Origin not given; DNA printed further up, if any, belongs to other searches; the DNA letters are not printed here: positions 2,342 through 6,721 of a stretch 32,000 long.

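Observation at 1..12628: One MoxR ATPase with four separate MIDAS proteins and two giant exported HEAT/propeller proteins: an expanded Bat-like or MoxR-vWA-propeller system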

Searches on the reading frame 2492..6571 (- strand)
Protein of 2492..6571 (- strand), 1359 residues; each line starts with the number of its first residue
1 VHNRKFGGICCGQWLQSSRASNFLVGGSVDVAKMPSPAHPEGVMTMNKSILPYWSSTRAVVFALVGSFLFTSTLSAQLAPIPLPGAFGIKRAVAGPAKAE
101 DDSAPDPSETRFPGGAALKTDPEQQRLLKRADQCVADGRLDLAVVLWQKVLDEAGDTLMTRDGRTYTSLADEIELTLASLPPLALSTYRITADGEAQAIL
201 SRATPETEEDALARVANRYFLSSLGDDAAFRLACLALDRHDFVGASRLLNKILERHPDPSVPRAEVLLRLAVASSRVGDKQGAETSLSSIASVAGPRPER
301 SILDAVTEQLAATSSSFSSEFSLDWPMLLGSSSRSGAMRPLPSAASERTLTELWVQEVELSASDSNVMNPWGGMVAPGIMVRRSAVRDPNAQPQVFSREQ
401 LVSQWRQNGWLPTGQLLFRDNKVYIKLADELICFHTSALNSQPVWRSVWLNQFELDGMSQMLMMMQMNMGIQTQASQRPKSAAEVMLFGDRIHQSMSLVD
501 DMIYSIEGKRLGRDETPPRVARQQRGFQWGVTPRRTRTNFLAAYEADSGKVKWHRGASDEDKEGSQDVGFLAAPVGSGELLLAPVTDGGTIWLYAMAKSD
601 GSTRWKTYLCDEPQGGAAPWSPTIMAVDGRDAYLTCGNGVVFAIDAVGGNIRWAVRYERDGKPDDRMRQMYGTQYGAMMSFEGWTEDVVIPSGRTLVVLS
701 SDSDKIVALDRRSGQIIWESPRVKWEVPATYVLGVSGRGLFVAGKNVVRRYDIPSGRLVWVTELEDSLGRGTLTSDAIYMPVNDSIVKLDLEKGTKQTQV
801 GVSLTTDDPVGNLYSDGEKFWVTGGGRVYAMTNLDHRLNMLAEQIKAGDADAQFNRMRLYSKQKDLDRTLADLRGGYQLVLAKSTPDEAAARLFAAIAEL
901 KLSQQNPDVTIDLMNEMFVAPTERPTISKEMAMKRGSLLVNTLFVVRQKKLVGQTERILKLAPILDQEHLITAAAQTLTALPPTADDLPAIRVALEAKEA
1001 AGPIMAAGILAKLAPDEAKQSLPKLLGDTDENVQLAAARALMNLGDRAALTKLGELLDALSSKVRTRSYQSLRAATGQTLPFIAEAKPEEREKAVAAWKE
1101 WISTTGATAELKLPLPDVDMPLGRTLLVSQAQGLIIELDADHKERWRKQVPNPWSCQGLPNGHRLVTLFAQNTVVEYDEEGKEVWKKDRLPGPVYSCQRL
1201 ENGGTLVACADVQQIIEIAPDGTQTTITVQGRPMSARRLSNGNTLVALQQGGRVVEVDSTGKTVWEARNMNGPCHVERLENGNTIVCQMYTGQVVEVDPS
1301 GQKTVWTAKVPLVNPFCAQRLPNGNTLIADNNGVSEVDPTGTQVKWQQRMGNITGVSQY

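Call 6: search_protein_families(library=pfam, proteins=[window:2492-6571:-], max_evalue=0.01)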
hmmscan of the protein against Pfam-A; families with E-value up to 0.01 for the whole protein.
window:2492-6571:- (1359 aa): 8 families
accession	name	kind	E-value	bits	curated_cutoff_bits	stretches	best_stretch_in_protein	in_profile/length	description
PF13360.13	PQQ_2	-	4.4e-27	95.7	27.6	4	638-806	2-150/233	Outer membrane protein assembly factor BamB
PF13646.12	HEAT_2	-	2.1e-09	38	27.7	1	995-1073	8-88/88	HEAT repeats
PF13570.13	Beta-prop_ACSF4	-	9.9e-09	35.5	133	0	1146-1307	127-297/329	Beta-alanine-activating enzyme, beta-propeller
PF22701.2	Mala_s_1-like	-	1.2e-08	35.4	27.5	0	1272-1343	89-162/195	Mal s 1 allergenic protein-like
PF14269.12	Arylsulfotran_2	-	1.2e-07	31.8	27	0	1155-1186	266-297/301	Arylsulfotransferase (ASST)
PF25293.1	Beta-prop_EMC1_N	-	1.4e-06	28.6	34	1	692-767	29-106/219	EMC1 N-terminal beta-propeller domain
PF01011.28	PQQ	-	0.0025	17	26.7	0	627-717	56-137/595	Glucose/ethanol/alcohol dehydrogenase, beta-propeller domain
PF02843.22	GARS_C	-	0.0028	18.4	34.8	0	1243-1269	46-69/92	Phosphoribosylglycinamide synthetase, C domain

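Call 11: find_homologous_proteins(query=window:2492-6436:-, max_evalue=0.00001)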
Query window:2492-6436:- (1314 aa): 168 proteins with E <= 0.00001 among 8000 candidates; the best 120 are listed.
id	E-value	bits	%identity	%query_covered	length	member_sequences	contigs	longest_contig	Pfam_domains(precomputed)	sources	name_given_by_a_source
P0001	0.0e+0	2961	100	100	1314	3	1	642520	PF13360.14,PF13570.14,PF14269.13,PF25293.2,PF13646.13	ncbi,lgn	-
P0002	0.0e+0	2415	80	100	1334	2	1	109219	PF13360.14,PF13570.14,PF14269.13,PF25293.2,PF13646.13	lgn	-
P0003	0.0e+0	1738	61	96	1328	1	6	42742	PF13360.14,PF13570.14,PF25293.2,PF13646.13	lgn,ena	-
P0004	0.0e+0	1725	60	97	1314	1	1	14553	PF07774.20,PF13360.14,PF02985.29,PF13570.14,PF14269.13,PF13646.13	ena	-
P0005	0.0e+0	1674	59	95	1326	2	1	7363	PF13360.14,PF14269.13,PF13646.13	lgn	-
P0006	0.0e+0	1657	57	97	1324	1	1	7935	PF13360.14,PF14269.13,PF13646.13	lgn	-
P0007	0.0e+0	1656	57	99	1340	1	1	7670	PF13360.14,PF13570.14,PF14269.13,PF13646.13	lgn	-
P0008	0.0e+0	1648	58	98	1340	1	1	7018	PF13360.14,PF14269.13,PF25293.2,PF13646.13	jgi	jgi:outer membrane protein assembly factor BamB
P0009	0.0e+0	1647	59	95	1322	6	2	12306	PF13360.14,PF14269.13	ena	-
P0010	0.0e+0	1646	59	95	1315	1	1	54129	PF13360.14,PF14269.13,PF13646.13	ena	-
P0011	0.0e+0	1645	60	95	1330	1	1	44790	PF13360.14,PF13646.13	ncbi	ncbi:MAG: PQQ-binding-like beta-propeller repeat protein [Pirellulaceae bacterium]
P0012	0.0e+0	1640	59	96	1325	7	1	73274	PF13360.14,PF14269.13,PF13646.13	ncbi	ncbi:MAG: PQQ-binding-like beta-propeller repeat protein [Pirellulaceae bacterium]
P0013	0.0e+0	1639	57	96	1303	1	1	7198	PF13360.14,PF13646.13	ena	-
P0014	0.0e+0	1638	58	95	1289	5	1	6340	PF13360.14,PF14269.13,PF13646.13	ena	-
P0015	0.0e+0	1632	57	98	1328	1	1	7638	PF13360.14,PF13570.14,PF14269.13,PF13646.13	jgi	jgi:outer membrane protein assembly factor BamB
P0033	0.0e+0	1593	56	99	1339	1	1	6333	PF01011.29,PF13360.14,PF13570.14,PF13646.13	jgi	jgi:outer membrane protein assembly factor BamB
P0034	0.0e+0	1591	56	99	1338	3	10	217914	PF01011.29,PF13360.14,PF13570.14,PF14269.13,PF13646.13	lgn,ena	-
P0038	0.0e+0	1578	56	99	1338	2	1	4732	PF01011.29,PF13360.14,PF13570.14,PF14269.13,PF13646.13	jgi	jgi:outer membrane protein assembly factor BamB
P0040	0.0e+0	1573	57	95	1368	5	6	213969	PF01011.29,PF13360.14,PF25293.2,PF13646.13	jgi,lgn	jgi:outer membrane protein assembly factor BamB/HEAT repeat protein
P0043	0.0e+0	1567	55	99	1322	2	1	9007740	PF01011.29,PF13360.14,PF13570.14,PF13646.13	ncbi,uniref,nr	ncbi:outer membrane biogenesis protein BamB [Anatilimnocola aggregata]|uniref:Outer membrane biogene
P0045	0.0e+0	1562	56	96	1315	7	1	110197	PF01011.29,PF13360.14,PF13570.14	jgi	jgi:outer membrane protein assembly factor BamB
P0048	0.0e+0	1555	56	96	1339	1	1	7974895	PF01011.29,PF13360.14,PF13570.14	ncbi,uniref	ncbi:PQQ-binding-like beta-propeller repeat protein [Anatilimnocola sp. NA78]|uniref:outer membrane 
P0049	0.0e+0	1554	56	96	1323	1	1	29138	PF01011.29,PF13360.14,PF13570.14,PF13646.13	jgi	-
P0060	0.0e+0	1531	56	95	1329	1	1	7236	PF01011.29,PF13360.14,PF02985.29,PF25293.2,PF13646.13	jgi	jgi:outer membrane protein assembly factor BamB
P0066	0.0e+0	1514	54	99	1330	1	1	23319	PF01011.29,PF13360.14,PF13570.14,PF13646.13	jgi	jgi:outer membrane protein assembly factor BamB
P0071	0.0e+0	1478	55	95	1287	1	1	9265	PF01011.29,PF13360.14,PF02985.29,PF25293.2,PF13646.13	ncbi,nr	ncbi:MAG TPA: PQQ-binding-like beta-propeller repeat protein [Pirellulaceae bacterium]|nr:PQQ-bindin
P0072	0.0e+0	1458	53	99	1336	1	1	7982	PF01011.29,PF13360.14,PF13570.14,PF25293.2,PF13646.13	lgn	-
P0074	0.0e+0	1364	50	99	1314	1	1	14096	PF00514.30,PF13360.14,PF13646.13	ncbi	-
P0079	0.0e+0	1320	50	97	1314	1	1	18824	PF13360.14,PF13646.13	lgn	-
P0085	0.0e+0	1225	47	96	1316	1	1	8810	PF01011.29,PF14559.13,PF13360.14,PF23381.2,PF02985.29,PF13570.14,PF14269.13,PF25293.2,PF13646.13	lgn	-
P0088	0.0e+0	1192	46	96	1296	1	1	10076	PF01011.29,PF13360.14,PF13570.14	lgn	-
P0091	0.0e+0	1183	46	95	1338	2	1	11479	PF01011.29,PF13360.14,PF02985.29,PF13570.14,PF14269.13,PF13646.13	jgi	-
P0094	0.0e+0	1169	45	97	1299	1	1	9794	PF01011.29,PF13360.14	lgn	-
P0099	0.0e+0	1154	45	95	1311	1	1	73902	PF01011.29,PF13360.14,PF13570.14,PF14269.13,PF05935.18,PF13646.13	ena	-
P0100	0.0e+0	1154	46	97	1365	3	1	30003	PF01011.29,PF13360.14,PF14269.13,PF13646.13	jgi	jgi:outer membrane protein assembly factor BamB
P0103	0.0e+0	1145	44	99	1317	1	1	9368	PF01011.29,PF13360.14,PF13570.14,PF13646.13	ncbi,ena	-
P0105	0.0e+0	1141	46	95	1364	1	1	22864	PF01011.29,PF13360.14,PF14269.13,PF13646.13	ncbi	-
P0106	0.0e+0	1140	45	95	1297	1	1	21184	PF01011.29,PF13360.14,PF13570.14,PF14269.13,PF05935.18,PF13646.13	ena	-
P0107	0.0e+0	1140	43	95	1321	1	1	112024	PF01011.29,PF07774.20,PF13360.14,PF23381.2,PF02985.29,PF13570.14,PF14269.13,PF25293.2,PF13646.13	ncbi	-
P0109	0.0e+0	1129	44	99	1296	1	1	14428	PF01011.29,PF13360.14,PF13570.14,PF05935.18,PF25293.2,PF13646.13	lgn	-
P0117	0.0e+0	1084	44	98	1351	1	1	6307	PF01011.29,PF13360.14,PF13570.14,PF14269.13,PF13646.13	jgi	jgi:outer membrane protein assembly factor BamB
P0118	0.0e+0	1080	44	96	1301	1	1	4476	PF01011.29,PF13360.14,PF13570.14,PF05935.18,PF13646.13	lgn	-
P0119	0.0e+0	1074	44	99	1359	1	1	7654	PF01011.29,PF13360.14,PF13570.14,PF14269.13,PF13646.13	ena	-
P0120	0.0e+0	1068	44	98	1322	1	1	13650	PF01011.29,PF13360.14,PF13570.14,PF14269.13,PF25293.2,PF13646.13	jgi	jgi:outer membrane protein assembly factor BamB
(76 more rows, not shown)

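Call 12: find_encoding_contigs(protein=P0001, flank=10000, max_places=2)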
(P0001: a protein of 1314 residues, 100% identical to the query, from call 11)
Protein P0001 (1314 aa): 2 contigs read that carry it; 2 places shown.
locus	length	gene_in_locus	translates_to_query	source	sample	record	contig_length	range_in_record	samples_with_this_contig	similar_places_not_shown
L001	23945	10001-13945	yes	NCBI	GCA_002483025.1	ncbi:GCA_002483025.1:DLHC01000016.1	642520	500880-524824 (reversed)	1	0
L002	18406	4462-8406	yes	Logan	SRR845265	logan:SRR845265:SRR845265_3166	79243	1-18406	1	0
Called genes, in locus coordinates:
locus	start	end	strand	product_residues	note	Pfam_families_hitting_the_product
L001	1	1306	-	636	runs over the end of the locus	PF00672:HAMP, PF00512:HisKA, PF02518:HATPase_c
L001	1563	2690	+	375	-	-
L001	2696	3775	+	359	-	-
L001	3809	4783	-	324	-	PF00092:VWA (weak), PF13519:VWA_2 (weak), PF13768:VWA_3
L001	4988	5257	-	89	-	-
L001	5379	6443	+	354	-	PF20030:bpMoxR, PF07726:AAA_3, PF07728:AAA_5, PF17863:AAA_lid_2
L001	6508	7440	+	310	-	PF01882:DUF58, PF13519:VWA_2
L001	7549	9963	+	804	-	PF07584:BatA, PF13519:VWA_2 (weak)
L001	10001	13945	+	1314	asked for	PF13360:PQQ_2 (weak), PF25293:Beta-prop_EMC1_N (faint), PF13570:Beta-prop_ACSF4 (faint), PF13360:PQQ_2 (weak), PF13646:HEAT_2, PF13360:PQQ_2 (weak), PF14269:Arylsulfotran_2 (faint), PF13360:PQQ_2 (weak)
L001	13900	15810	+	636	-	PF13646:HEAT_2 (weak), PF14269:Arylsulfotran_2 (faint), PF13360:PQQ_2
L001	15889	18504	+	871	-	PF00092:VWA (faint), PF28476:GlgP_C (weak)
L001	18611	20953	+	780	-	-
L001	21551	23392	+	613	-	PF01807:Zn_ribbon_DnaG, PF08275:DNAG_N, PF01751:Toprim, PF13155:Toprim_2, PF13362:Toprim_3 (weak), PF13662:Toprim_4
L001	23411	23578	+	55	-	-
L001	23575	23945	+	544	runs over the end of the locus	PF03979:Sigma70_r1_1, PF00140:Sigma70_r1_2, PF04542:Sigma70_r2, PF04539:Sigma70_r3, PF04545:Sigma70_r4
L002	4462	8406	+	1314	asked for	PF13360:PQQ_2 (weak), PF25293:Beta-prop_EMC1_N (faint), PF13570:Beta-prop_ACSF4 (faint), PF13360:PQQ_2 (weak), PF13646:HEAT_2, PF13360:PQQ_2 (weak), PF14269:Arylsulfotran_2 (faint), PF13360:PQQ_2 (weak)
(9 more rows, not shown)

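Call 13: find_encoding_contigs(protein=P0043, flank=10000, max_places=2)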
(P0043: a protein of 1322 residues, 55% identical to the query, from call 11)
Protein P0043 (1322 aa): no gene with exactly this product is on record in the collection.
